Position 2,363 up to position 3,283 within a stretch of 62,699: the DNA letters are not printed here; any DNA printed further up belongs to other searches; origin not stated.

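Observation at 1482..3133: FemAB-like transferase + M23 endopeptidase pair resembles a lysostaphin/zoocin-type bacteriolysin-immunity module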

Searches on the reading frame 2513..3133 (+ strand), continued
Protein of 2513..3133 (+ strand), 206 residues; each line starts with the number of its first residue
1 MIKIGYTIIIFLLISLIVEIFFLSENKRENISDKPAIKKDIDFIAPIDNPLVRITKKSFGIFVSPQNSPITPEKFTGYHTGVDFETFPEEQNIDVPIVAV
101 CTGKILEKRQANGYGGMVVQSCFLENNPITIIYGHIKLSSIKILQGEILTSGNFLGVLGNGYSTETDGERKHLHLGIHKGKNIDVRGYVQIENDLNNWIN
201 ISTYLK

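Call 55: find_encoding_contigs(protein=P0162, flank=6000, max_places=2)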
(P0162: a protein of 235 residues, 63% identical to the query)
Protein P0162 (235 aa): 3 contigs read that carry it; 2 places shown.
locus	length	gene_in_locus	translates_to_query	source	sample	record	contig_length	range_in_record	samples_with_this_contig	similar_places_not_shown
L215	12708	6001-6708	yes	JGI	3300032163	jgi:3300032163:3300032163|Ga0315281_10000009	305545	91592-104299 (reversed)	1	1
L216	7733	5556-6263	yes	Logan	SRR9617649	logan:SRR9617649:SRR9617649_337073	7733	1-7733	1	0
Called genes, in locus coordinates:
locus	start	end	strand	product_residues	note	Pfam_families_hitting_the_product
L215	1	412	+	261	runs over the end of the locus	PF01145:Band_7, PF13421:Band_7_1 (weak)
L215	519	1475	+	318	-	-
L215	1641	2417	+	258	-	PF08538:DUF1749 (faint), PF01738:DLH (faint), PF02129:Peptidase_S15, PF12146:Hydrolase_4, PF00561:Abhydrolase_1, PF12697:Abhydrolase_6, PF00326:Peptidase_S9, PF10142:PhoPQ_related (weak), +1 more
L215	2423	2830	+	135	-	PF06210:DUF1003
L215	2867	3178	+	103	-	-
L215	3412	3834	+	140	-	-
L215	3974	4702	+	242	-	PF00005:ABC_tran, PF13304:AAA_21 (faint)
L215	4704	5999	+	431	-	PF12679:ABC2_membrane_2, PF12698:ABC2_membrane_3, PF01061:ABC2_membrane (weak), PF12730:ABC2_membrane_4, PF13346:ABC2_membrane_5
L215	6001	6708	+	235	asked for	PF01551:Peptidase_M23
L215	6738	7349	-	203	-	PF00717:Peptidase_S24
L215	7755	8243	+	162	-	PF06262:Zincin_1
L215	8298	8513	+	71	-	-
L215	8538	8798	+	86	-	-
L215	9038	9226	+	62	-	PF18930:DUF5679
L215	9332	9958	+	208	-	PF09335:VTT_dom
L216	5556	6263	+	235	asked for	PF01551:Peptidase_M23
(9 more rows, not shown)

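Call 65: search_dna_similar(query=window:2513-3130:+, collection=phages, mode=protein, max_evalue=0.001, max_rows=12)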
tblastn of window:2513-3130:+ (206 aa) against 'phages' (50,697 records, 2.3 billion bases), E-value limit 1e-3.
Records with a match: 9; places in all: 9; records where one place covers at least 80% of the query: 1.
Best place of each record, by identity: <60% 9.
By first word of the organism name: Staphylococcus 2; Synechococcus 2; Mycobacterium 2; Bacteriophage 1; Cytobacillus 1; Corynebacterium 1.
By host as written in the record: - 2; Synechoccus sp. 2; Mycobacterium smegmatis mc2155 2; Staphylococcus aureus 1; Cytobacillus firmus DS1 1; Corynebacterium simulans IME1320 1.
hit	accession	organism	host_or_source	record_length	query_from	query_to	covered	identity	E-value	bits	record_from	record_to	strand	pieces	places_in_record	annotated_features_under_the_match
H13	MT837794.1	Bacteriophage sp.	human fecal samples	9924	15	189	85%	27.0%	4e-4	46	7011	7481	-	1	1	record has no annotation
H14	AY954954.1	Staphylococcus phage 2638A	-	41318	27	175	72%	26.8%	3e-4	47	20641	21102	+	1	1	ORF007 | ORF041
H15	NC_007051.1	Staphylococcus phage 2638A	Staphylococcus aureus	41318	27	175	72%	26.8%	3e-4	47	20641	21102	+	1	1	endolysin | ORF041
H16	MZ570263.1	Cytobacillus phage Bfsp1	Cytobacillus firmus DS1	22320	41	181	68%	25.5%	5e-6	52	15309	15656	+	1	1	peptidase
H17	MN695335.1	Synechococcus phage B23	Synechoccus sp.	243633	79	184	51%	33.3%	5e-4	46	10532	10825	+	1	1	hypothetical protein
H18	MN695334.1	Synechococcus phage B3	Synechoccus sp.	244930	79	184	51%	33.3%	6e-4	46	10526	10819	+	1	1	hypothetical protein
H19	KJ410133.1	Mycobacterium phage Jolie2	Mycobacterium smegmatis mc2155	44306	77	190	55%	28.1%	8e-4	45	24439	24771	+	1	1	lysin A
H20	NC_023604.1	Mycobacterium phage Jolie2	Mycobacterium smegmatis mc2155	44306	77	190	55%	28.1%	8e-4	45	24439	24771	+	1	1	endolysin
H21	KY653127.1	Corynebacterium phage IME1320_01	Corynebacterium simulans IME1320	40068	74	181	52%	27.0%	4e-5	49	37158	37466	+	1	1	putative peptidase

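Call 83: predict_structure(alignment_id=A5)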
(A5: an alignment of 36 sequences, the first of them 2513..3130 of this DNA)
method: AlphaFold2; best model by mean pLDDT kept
length: 206 residues; sequences in the alignment: 36
mean_pLDDT: 91.0   pTM: 0.77
mean pLDDT of the five models: 91.0, 89.4, 89.0, 88.7, 88.2
residues with pLDDT >= 90: 163; 70-90: 23; 50-70: 15; < 50: 5
segments of 3 or more residues with pLDDT < 50: 34-36
pLDDT, mean of each block of 10 residues (from residue 1): 77 93 64 52 90 94 92 92 97 98 98 97 96 98 98 98 96 98 96 98 91
secondary structure, 60 per line:
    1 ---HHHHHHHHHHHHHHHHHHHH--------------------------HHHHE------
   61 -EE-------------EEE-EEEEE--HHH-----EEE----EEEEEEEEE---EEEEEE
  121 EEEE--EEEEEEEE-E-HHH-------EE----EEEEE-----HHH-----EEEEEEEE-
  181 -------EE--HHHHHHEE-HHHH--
elements in order: H4-23 H50-53 E77-79 E81-85 E96-98 E103-111 E115-124 E127-134 E154-158 E172-179 H192-197 H201-204

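Call 86: fold_search(model_id=the predicted structure, library=pdb)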
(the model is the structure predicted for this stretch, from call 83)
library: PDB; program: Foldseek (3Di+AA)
matches with E <= 10: 407; with E <= 0.001: 27
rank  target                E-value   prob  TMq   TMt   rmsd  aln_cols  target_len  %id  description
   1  8s3m_A                4.9e-07  1.00  0.44  0.27   6.7       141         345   22  LysTt72, a lytic endopeptidase from Thermus thermophilus MAT72 phage vB_Tt72 (released 2025-03-05)
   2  2b13_A                7.7e-07  1.00  0.43  0.66   4.0       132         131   18  Truncated S. aureus LytM, P41 crystal form (released 2006-01-10)
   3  2gu1                  2.0e-06  1.00  0.42  0.28   6.5       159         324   20  Crystal structure of a zinc containing peptidase from vibrio cholerae (released 2006-07-04)
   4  6u2a                  2.0e-06  1.00  0.47  0.28  12.3       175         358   20  ShyA endopeptidase from Vibrio cholera (open form) (released 2020-05-27)
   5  6ue4_B                2.2e-06  1.00  0.42  0.26   9.1       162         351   20  ShyA Endopeptidase from Vibrio cholerae (Closed form) (released 2020-05-27)
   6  5j1m_B                3.5e-06  1.00  0.39  0.45   8.9       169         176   15  Crystal structure of Csd1-Csd2 dimer II (released 2016-10-19)
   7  9gy1                  3.7e-06  1.00  0.38  0.58   6.4       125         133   22  High resolution crystal structure of StM23 peptidoglycan hydrolase (released 2025-06-04)
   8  6ue4_A                3.7e-06  1.00  0.41  0.25   9.1       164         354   21  ShyA Endopeptidase from Vibrio cholerae (Closed form) (released 2020-05-27)
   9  5j1m_D                4.6e-06  1.00  0.40  0.46   5.8       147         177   17  Crystal structure of Csd1-Csd2 dimer II (released 2016-10-19)
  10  6jmz                  4.8e-06  1.00  0.37  0.30  10.0       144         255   26  Structure of H247A mutant open form peptidoglycan peptidase (released 2020-01-15)
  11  5j1l_B                5.4e-06  1.00  0.42  0.47   6.3       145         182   19  Crystal structure of Csd1-Csd2 dimer I (released 2016-10-19)
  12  4rny_A                5.7e-06  1.00  0.40  0.24   7.6       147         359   21  Structure of Helicobacter pylori Csd3 from the orthorhombic crystal (released 2015-03-11)
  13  3slu_B                7.1e-06  1.00  0.40  0.24   6.1       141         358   23  Crystal structure of NMB0315 (released 2012-02-01)
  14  4rnz                  1.1e-05  1.00  0.38  0.23   7.6       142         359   21  Structure of Helicobacter pylori Csd3 from the hexagonal crystal (released 2015-03-11)
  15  2hsi_B                1.2e-05  1.00  0.38  0.34   7.3       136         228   21  Crystal structure of putative peptidase M23 from pseudomonas aeruginosa, New York Structural Genomics Consortium (released 2006-08-08)
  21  6yj1_A                2.4e-05  1.00  0.43  0.51   5.9       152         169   19  The M23 peptidase domain of the Staphylococcal phage 2638A endolysin (released 2020-09-09)
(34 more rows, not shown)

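Call 94: find_encoding_contigs(protein=P0122, flank=8000, max_places=3)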
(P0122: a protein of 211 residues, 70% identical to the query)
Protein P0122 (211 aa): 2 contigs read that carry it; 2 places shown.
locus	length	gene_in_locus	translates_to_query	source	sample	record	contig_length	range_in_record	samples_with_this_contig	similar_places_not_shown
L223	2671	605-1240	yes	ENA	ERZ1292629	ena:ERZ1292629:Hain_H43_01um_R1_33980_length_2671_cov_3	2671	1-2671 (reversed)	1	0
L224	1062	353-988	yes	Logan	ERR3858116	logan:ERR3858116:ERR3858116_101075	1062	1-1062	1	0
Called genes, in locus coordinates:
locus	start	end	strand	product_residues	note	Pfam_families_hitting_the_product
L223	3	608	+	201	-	?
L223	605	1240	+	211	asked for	PF01551:Peptidase_M23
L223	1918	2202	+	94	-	PF00708:Acylphosphatase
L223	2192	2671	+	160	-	?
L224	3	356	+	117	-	?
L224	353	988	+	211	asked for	PF01551:Peptidase_M23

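Call 95: find_encoding_contigs(protein=P0125, flank=8000, max_places=3)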
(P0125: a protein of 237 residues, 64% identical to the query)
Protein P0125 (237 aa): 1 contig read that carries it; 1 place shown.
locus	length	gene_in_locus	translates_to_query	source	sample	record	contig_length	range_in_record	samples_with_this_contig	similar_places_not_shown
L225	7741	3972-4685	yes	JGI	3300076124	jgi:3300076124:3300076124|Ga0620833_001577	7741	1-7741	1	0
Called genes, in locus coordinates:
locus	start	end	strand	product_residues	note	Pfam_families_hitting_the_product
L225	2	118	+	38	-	?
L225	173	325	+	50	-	-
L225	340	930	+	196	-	PF12917:YfbR-like, PF13023:HD_3, PF01966:HD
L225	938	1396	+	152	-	PF00719:Pyrophosphatase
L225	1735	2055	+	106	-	PF00391:PEP-utilizers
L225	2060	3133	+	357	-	-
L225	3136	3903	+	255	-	PF00300:His_Phos_1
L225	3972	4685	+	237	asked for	PF01551:Peptidase_M23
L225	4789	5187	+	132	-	PF07883:Cupin_2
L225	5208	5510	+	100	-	-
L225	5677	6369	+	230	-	-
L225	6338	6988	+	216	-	-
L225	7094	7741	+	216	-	?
